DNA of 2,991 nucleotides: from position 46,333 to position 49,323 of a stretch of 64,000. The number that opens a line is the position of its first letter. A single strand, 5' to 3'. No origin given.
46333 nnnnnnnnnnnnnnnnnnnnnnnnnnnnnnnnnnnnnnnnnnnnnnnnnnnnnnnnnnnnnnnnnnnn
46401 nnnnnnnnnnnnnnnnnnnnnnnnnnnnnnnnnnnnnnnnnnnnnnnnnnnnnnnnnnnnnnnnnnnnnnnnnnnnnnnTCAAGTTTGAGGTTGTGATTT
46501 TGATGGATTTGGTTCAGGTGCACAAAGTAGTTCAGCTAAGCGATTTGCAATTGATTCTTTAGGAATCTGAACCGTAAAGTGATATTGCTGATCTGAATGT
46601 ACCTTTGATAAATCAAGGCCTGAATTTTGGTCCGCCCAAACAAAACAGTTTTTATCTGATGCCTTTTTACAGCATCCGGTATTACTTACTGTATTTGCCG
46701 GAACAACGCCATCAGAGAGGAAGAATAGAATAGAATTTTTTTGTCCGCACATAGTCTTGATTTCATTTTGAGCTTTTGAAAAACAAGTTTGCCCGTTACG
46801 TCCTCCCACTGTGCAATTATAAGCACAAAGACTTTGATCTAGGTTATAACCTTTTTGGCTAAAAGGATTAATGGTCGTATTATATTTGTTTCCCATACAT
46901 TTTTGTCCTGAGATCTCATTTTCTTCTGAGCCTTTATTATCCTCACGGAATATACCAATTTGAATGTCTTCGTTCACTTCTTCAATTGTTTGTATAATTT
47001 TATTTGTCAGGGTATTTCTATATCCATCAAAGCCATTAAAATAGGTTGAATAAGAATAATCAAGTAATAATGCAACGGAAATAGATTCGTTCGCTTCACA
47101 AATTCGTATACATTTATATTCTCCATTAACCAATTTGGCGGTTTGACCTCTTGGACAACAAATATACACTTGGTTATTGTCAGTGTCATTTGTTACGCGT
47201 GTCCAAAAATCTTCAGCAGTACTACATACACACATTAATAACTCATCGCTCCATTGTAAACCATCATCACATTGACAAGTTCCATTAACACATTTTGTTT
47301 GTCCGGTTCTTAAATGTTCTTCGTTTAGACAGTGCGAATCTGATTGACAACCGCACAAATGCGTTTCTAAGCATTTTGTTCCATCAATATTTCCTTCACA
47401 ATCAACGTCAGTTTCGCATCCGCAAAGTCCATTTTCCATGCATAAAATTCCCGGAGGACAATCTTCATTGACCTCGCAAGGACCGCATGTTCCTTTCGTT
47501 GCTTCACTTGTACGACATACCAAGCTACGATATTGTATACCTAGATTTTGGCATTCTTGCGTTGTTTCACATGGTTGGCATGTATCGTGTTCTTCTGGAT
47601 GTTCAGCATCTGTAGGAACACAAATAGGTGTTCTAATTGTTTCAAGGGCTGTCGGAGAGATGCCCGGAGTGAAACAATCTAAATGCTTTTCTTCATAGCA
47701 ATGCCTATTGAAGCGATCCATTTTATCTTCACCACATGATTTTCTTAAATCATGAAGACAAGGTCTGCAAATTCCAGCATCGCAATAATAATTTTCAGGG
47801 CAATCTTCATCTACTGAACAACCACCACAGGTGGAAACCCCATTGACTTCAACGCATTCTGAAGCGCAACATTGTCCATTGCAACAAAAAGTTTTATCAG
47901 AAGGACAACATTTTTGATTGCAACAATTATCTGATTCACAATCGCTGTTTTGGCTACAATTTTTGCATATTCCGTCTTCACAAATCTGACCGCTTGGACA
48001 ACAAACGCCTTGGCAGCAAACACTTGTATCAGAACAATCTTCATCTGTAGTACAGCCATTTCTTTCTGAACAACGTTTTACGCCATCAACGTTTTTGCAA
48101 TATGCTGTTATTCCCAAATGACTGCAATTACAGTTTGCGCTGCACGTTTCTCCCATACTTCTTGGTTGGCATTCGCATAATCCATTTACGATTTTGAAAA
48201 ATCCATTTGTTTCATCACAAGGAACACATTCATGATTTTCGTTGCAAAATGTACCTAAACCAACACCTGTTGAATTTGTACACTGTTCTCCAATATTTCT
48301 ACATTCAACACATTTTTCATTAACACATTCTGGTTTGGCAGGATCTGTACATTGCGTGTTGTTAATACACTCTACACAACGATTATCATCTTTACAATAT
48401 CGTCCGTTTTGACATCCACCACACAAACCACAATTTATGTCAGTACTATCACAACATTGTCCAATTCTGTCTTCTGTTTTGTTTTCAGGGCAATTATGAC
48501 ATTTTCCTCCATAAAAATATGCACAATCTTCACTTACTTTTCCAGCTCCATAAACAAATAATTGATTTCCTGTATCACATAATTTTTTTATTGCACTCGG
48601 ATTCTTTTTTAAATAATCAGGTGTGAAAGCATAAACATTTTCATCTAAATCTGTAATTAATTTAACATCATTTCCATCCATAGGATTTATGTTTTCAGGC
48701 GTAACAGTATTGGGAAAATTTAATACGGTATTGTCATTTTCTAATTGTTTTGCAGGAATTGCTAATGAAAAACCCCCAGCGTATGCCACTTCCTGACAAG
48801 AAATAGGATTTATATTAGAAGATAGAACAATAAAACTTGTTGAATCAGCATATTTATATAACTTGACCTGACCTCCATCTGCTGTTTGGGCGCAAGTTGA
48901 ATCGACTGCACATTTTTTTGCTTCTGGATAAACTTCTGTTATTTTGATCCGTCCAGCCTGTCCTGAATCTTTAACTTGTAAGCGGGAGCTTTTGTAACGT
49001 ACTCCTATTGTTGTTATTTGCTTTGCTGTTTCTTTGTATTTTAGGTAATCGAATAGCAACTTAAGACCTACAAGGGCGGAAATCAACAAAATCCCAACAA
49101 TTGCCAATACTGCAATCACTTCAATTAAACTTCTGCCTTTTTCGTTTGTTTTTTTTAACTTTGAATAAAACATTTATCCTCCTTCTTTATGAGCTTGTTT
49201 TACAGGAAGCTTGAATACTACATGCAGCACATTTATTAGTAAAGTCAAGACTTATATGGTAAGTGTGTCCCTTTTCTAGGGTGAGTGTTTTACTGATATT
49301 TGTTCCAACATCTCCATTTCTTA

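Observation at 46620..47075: vWA/MIDAS-like module at the C-terminus of the 897-aa pilin-like protein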

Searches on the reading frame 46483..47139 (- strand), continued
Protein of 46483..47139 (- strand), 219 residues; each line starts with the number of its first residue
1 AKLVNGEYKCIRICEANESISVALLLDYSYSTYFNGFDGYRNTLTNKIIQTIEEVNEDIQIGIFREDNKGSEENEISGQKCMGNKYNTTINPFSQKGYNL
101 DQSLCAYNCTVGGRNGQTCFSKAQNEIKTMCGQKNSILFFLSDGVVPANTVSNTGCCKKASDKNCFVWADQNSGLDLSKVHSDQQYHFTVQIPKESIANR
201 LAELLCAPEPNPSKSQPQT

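Call 72: fold_search(model_id=the predicted structure, library=viral)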
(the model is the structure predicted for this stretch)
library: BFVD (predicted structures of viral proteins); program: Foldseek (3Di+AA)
matches with E <= 10: 304; with E <= 0.001: 7
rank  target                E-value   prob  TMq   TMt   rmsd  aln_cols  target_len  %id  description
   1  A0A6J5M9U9            2.7e-04  1.00  0.49  0.50  11.8       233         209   13  VWFA domain containing protein [uncultured Caudovirales phage]
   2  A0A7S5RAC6            3.1e-04  0.99  0.41  0.15  11.2       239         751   15  (no name in the UniProt tables at hand)
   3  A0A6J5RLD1            3.3e-04  0.99  0.37  0.14  10.0       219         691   13  VWFA domain containing protein [uncultured Caudovirales phage]
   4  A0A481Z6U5            6.1e-04  0.98  0.38  0.22   8.6       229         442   15  von willebrand factor type A domain protein [Pithovirus LCPAC302]
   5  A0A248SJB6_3          7.0e-04  1.00  0.39  0.10   7.4       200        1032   16  (no name in the UniProt tables at hand)
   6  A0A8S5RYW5            7.9e-04  0.98  0.39  0.21   7.8       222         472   13  Restriction enzyme [Myoviridae sp. ctNQV2]
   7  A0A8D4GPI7            9.5e-04  1.00  0.43  0.41   8.3       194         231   13  (no name in the UniProt tables at hand)
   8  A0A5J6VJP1            1.1e-03  0.96  0.38  0.24  11.6       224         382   10  VWFA domain-containing protein [Megaviridae environmental sample]
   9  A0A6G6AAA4            1.1e-03  0.96  0.37  0.11   8.2       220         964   13  VWFa domain-containing protein [Borely moumouvirus]
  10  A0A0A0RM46            1.1e-03  0.99  0.40  0.43   9.7       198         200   12  VWFA domain-containing protein [Streptomyces phage Jay2Jay]
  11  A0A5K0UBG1            2.3e-03  0.98  0.40  0.22   8.2       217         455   16  VWA-like protein [Yasminevirus sp. GU-2018]
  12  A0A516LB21            2.3e-03  0.94  0.38  0.30  12.5       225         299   10  (no name in the UniProt tables at hand)
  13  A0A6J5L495            2.6e-03  0.99  0.42  0.17   6.1       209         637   11  VWFA domain containing protein [uncultured Caudovirales phage]
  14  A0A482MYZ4            2.6e-03  0.97  0.43  0.23   8.0       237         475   13  VWFA domain-containing protein [Escherichia phage vB_EcoM_KWBSE43-6]
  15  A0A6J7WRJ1            5.8e-03  0.97  0.45  0.17   8.5       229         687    8  VWFA domain containing protein [uncultured Caudovirales phage]
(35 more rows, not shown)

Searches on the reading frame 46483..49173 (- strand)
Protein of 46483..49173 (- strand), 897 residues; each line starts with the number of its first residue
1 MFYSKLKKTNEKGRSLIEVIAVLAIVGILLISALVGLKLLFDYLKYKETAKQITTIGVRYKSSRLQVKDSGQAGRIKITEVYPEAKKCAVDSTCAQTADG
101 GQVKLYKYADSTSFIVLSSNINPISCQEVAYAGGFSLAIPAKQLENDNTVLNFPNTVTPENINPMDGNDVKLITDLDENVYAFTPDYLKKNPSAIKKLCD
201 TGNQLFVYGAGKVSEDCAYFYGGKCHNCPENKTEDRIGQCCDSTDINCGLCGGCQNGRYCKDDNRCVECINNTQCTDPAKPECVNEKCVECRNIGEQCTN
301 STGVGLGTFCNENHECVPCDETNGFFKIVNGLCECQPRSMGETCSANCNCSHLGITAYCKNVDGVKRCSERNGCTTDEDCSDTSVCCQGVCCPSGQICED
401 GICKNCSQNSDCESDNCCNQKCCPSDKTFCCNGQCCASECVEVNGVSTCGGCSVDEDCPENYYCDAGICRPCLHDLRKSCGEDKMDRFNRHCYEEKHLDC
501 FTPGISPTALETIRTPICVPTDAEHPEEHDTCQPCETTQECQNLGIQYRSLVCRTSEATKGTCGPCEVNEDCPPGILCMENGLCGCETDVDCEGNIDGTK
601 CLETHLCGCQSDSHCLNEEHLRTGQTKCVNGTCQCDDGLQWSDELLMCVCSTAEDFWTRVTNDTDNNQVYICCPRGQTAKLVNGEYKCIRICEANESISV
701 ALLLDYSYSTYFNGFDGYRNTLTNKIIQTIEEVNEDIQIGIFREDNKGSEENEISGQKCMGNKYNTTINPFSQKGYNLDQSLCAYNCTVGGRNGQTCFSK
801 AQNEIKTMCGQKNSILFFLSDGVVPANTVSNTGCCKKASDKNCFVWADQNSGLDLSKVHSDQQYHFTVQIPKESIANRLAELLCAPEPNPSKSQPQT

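Call 5: search_protein_families(library=pfam, proteins=[window:46483-49173:-], max_evalue=10)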
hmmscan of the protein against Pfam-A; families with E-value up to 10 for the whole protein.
window:46483-49173:- (897 aa): 1 family
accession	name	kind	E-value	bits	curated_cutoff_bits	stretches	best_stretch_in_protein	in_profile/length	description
PF07963.17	N_methyl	-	0.0023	17.9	21.2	1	10-34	3-27/27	Prokaryotic N-terminal methylation motif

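Call 6: search_protein_families(library=ncbifam, proteins=[window:46483-49173:-], max_evalue=10)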
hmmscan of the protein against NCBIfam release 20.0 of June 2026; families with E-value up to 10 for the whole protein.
window:46483-49173:- (897 aa): 1 family
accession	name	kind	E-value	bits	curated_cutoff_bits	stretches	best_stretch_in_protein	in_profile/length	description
TIGR02532.1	IV_pilin_GFxxxE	domain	0.02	14.7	16.3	1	15-33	5-23/24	prepilin-type N-terminal cleavage/methylation domain-containing protein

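Call 9: find_homologous_proteins(query=window:46483-49173:-, max_evalue=0.001)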
Query window:46483-49173:- (897 aa): 5 proteins with E <= 0.001 among 7906 candidates.
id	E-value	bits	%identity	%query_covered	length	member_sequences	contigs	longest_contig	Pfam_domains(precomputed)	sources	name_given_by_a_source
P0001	0.0e+0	2102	99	100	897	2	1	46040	-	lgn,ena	-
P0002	1.6e-28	117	29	46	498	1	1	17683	-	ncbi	ncbi:MAG: Tfp pilus assembly protein FimT/FimU, partial [Alphaproteobacteria bacterium]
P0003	6.2e-23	99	27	52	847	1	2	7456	-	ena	-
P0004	1.7e-20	91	26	76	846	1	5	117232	-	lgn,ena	-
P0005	5.3e-19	86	28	48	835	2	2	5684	-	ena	-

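Call 19: find_encoding_contigs(protein=P0001, flank=10000, max_places=4)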
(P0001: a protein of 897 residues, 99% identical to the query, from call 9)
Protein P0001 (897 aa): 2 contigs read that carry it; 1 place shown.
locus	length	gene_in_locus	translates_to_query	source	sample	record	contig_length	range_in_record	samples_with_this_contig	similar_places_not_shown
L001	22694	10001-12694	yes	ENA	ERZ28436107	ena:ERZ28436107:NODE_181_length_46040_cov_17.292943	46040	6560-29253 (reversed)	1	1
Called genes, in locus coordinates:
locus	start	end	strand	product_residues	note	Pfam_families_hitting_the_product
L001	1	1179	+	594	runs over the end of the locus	PF00664:ABC_membrane, PF02463:SMC_N, PF00005:ABC_tran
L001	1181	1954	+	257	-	PF00106:adh_short, PF08659:KR (weak), PF13561:adh_short_C2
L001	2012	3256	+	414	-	-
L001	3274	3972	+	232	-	PF10858:DUF2659, PF09976:TPR_21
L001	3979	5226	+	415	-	PF25293:Beta-prop_EMC1_N (faint), PF01011:PQQ (faint), PF13570:Beta-prop_ACSF4, PF13360:PQQ_2, PF07774:EMC1_C (faint)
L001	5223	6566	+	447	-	PF00071:Ras, PF01926:MMR_HSR1, PF02421:FeoB_N, PF08477:Roc, PF00009:GTP_EFTU, PF01926:MMR_HSR1, PF02421:FeoB_N, PF04548:AIG1, +11 more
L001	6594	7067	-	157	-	-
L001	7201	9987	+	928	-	-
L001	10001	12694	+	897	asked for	-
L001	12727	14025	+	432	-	PF05496:RuvB_N, PF00004:AAA, PF07728:AAA_5 (weak), PF13238:AAA_18 (faint), PF16193:AAA_assoc_2, PF12002:MgsA_C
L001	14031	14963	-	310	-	PF00763:THF_DHG_CYH, PF02882:THF_DHG_CYH_C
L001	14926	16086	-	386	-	PF13623:SurA_N_2, PF13624:SurA_N_3, PF09312:SurA_N, PF13145:Rotamase_2 (faint), PF13616:Rotamase_3 (weak), PF00639:Rotamase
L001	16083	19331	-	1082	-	PF03739:LptF_LptG, PF03968:LptD_N (faint), PF04453:LptD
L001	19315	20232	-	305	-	PF02899:Phage_int_SAM_1, PF00589:Phage_integrase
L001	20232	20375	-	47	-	-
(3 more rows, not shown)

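Call 51: find_encoding_contigs(protein=P0004, flank=10000, max_places=3)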
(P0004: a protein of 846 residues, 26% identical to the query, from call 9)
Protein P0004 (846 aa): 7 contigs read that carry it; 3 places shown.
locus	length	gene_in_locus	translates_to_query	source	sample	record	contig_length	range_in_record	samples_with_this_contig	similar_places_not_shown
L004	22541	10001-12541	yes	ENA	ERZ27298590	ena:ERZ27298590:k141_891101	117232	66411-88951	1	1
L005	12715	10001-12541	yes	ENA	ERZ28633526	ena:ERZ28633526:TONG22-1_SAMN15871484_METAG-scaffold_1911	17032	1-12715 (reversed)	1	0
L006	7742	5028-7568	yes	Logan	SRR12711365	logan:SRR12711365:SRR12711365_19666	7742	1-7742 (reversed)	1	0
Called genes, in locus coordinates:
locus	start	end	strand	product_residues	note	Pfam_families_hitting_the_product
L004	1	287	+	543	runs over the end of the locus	PF14849:YidC_periplas, PF02096:60KD_IMP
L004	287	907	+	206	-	PF03193:RsgA_GTPase (faint), PF00009:GTP_EFTU (faint), PF02421:FeoB_N, PF00350:Dynamin_N (faint), PF01926:MMR_HSR1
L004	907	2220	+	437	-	PF10396:TrmE_N, PF12631:MnmE_helical, PF01926:MMR_HSR1, PF02421:FeoB_N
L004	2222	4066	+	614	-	PF01134:GIDA, PF12831:FAD_oxidored, PF21680:GIDA_C_1st, PF13932:SAM_GIDA_C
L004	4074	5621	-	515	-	-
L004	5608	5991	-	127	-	-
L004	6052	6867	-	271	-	-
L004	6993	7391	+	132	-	-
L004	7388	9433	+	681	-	PF00176:SNF2-rel_dom (weak), PF04851:ResIII, PF00270:DEAD, PF00271:Helicase_C, PF19833:RecG_dom3_C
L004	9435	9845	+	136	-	-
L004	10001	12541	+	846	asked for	-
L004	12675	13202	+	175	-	-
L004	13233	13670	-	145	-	PF01814:Hemerythrin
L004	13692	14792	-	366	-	PF01926:MMR_HSR1, PF02421:FeoB_N, PF06071:YchF-GTPase_C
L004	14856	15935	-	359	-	PF01189:Methyltr_RsmB-F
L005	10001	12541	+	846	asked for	-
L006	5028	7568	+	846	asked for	-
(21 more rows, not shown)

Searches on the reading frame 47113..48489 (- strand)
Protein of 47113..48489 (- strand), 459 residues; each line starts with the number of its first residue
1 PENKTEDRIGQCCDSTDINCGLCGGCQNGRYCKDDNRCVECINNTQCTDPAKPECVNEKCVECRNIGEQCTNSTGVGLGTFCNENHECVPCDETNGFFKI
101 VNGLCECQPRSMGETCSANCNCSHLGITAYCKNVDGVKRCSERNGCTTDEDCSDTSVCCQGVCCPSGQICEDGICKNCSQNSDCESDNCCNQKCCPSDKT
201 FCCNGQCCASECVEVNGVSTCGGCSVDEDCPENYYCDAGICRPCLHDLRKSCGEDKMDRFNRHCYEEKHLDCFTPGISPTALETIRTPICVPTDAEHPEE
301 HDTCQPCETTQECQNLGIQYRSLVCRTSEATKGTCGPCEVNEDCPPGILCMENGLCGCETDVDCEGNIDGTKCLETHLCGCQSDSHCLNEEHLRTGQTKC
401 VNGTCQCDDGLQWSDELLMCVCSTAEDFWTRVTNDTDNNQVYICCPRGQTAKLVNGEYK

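Call 65: search_solved_structures(query=window:47113-48489:-, max_evalue=1, show_alignments=1)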
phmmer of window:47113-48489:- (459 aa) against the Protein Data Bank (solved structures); distinct sequences matched with E-value up to 1: 2.
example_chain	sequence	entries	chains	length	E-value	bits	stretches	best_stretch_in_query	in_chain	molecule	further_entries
9fqr_Xl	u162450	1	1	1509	0.67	11.8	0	53-96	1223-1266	A-kinase anchoring protein 14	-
1jdl_A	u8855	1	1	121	0.82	11.5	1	48-79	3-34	CYTOCHROME C2, ISO-2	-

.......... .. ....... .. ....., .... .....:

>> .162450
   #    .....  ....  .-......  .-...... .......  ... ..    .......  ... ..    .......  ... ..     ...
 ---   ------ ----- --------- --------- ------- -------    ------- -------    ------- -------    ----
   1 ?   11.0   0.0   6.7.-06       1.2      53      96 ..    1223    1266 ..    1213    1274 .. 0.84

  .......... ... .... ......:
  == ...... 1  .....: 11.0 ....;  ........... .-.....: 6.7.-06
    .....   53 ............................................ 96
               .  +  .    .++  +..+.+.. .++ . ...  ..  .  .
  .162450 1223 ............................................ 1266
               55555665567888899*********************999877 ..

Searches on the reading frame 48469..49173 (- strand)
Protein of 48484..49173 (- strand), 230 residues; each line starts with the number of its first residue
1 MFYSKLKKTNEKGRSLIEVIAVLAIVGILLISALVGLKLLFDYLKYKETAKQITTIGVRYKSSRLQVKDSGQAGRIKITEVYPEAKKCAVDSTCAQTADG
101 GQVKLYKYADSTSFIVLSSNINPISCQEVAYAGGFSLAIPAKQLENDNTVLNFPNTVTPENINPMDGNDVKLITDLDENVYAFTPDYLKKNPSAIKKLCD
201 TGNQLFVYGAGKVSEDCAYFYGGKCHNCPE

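Call 33: search_solved_structures(query=window:48484-49173:-, max_evalue=10, show_alignments=2)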
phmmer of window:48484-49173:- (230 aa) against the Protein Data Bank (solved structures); distinct sequences matched with E-value up to 10: 3.
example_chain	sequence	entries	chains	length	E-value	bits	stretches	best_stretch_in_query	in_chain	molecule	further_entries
9egp_A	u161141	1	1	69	0.35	13.7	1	7-34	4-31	Geopilin domain 1 protein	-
7tgg_A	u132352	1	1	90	0.67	12.8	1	7-34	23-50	Geopilin domain 1 protein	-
7u5d_B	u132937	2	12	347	1.8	11.4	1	97-162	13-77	Cas7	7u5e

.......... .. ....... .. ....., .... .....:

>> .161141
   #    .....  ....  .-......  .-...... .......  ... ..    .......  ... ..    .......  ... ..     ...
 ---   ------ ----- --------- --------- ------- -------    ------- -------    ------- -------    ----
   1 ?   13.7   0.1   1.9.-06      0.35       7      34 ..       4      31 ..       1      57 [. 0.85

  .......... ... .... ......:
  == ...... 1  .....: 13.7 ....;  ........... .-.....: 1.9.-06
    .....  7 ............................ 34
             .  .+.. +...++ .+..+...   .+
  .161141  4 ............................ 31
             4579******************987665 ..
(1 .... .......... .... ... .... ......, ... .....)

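Call 45: find_related_loci(query=A4, collection=genome_contigs, flank=10000)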
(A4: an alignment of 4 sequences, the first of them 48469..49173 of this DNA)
Query A4 (235 aa) in genome_contigs; peptide patterns used: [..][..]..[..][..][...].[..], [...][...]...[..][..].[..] (x = any residue, [..] = any of these).
49 stretches matched a pattern; 1 encode a relative of the query (tblastn E <= 1e-3); 1 distinct loci.
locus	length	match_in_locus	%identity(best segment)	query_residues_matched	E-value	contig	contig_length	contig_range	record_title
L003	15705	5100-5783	40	1-235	2e-51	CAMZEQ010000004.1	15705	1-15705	MAG TPA_asm: uncultured Alphaproteobacteria bacterium isolate SRR10912534_bin.114_metaWRAP_v1.3_MAG genome assembly, con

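Call 49: search_solved_structures(query=A3, max_evalue=10, show_alignments=2)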
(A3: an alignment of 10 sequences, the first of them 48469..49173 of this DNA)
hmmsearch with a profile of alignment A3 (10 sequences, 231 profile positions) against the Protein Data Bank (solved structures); distinct sequences matched with E-value up to 10: 3.
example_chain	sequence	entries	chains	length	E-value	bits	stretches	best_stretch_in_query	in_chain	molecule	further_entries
9egp_A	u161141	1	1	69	1.1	12.1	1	2-35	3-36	Geopilin domain 1 protein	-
7tgg_A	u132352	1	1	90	1.5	11.6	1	3-35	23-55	Geopilin domain 1 protein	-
9lab_B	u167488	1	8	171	3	10.6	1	5-29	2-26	MSHA major pilin subunit MshA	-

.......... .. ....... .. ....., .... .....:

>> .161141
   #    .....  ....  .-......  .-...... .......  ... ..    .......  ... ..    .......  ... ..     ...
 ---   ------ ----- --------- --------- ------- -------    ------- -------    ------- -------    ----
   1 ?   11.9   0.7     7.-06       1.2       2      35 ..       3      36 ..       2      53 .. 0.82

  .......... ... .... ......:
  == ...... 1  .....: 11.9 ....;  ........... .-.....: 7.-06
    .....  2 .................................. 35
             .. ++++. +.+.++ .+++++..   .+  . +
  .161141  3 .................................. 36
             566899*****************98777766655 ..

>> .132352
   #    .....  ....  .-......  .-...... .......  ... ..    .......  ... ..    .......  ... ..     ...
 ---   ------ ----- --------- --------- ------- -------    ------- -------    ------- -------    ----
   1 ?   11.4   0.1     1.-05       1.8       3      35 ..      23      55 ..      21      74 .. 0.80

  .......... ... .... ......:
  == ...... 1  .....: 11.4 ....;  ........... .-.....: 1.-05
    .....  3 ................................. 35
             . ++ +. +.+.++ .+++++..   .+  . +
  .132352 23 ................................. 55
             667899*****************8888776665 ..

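Call 50: search_protein_families(library=pfam, alignment_id=A3, max_evalue=1)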
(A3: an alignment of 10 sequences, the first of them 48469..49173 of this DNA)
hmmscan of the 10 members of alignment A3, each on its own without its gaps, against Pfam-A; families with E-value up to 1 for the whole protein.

A. member 1, window:48469-49173:- (235 aa): 1 family
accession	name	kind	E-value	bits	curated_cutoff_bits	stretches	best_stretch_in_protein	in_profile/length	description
PF07963.17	N_methyl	-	0.00077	19.4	21.2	1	10-34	3-27/27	Prokaryotic N-terminal methylation motif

B. families by the number of members that match (of 10 scanned): 6 families
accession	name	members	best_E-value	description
PF07963.17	N_methyl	7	0.00077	Prokaryotic N-terminal methylation motif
PF00558.24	Vpu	3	0.12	Vpu protein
PF04405.19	ScdA_N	1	0.011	Domain of Unknown function (DUF542)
PF11773.13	ComGE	1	0.13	Competence system putative prepilin ComGE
PF14358.11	DUF4405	1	0.18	Domain of unknown function (DUF4405)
PF06160.17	EzrA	1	0.31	Septation ring formation regulator, EzrA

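Call 62: search_protein_families(library=ncbifam, alignment_id=A3, max_evalue=1)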
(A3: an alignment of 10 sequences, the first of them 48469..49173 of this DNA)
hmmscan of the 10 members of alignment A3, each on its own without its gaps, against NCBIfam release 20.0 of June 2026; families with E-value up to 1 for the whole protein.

A. member 1, window:48469-49173:- (235 aa): 3 families
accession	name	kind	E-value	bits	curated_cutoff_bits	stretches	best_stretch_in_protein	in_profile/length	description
TIGR02532.1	IV_pilin_GFxxxE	domain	0.0018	18.1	16.3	1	15-33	5-23/24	prepilin-type N-terminal cleavage/methylation domain-containing protein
NF007800.0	PRK10506.1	equivalog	0.042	13.7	158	1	8-56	5-53/163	prepilin peptidase-dependent protein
NF047827.1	T3SSXpsH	equivalog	0.13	12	160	1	12-79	1-65/145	type II secretion system protein XpsH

B. families by the number of members that match (of 10 scanned): 11 families
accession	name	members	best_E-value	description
NF007800.0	PRK10506.1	8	0.0016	prepilin peptidase-dependent protein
TIGR02532.1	IV_pilin_GFxxxE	4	0.0018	prepilin-type N-terminal cleavage/methylation domain-containing protein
NF040999.1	pilin_ComGC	2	0.0032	competence type IV pilus major pilin ComGC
NF040982.1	ComGD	2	0.017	competence type IV pilus minor pilin ComGD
NF038304.1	EPS_HpsC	1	0.036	hormogonium polysaccharide secretion pseudopilin HpsC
NF007660.0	PRK10332.1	1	0.041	prepilin-type N-terminal cleavage/methylation domain-containing protein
NF007862.0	PRK10574.1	1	0.042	prepilin peptidase-dependent pilin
TIGR00427.1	TIGR00427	1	0.045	NAAT family transporter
NF008971.0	PRK12319.1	1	0.086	acetyl-CoA carboxylase carboxyl transferase subunit alpha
NF041013.1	T4P_ComGE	1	0.11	competence type IV pilus minor pilin ComGE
NF047827.1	T3SSXpsH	1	0.13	type II secretion system protein XpsH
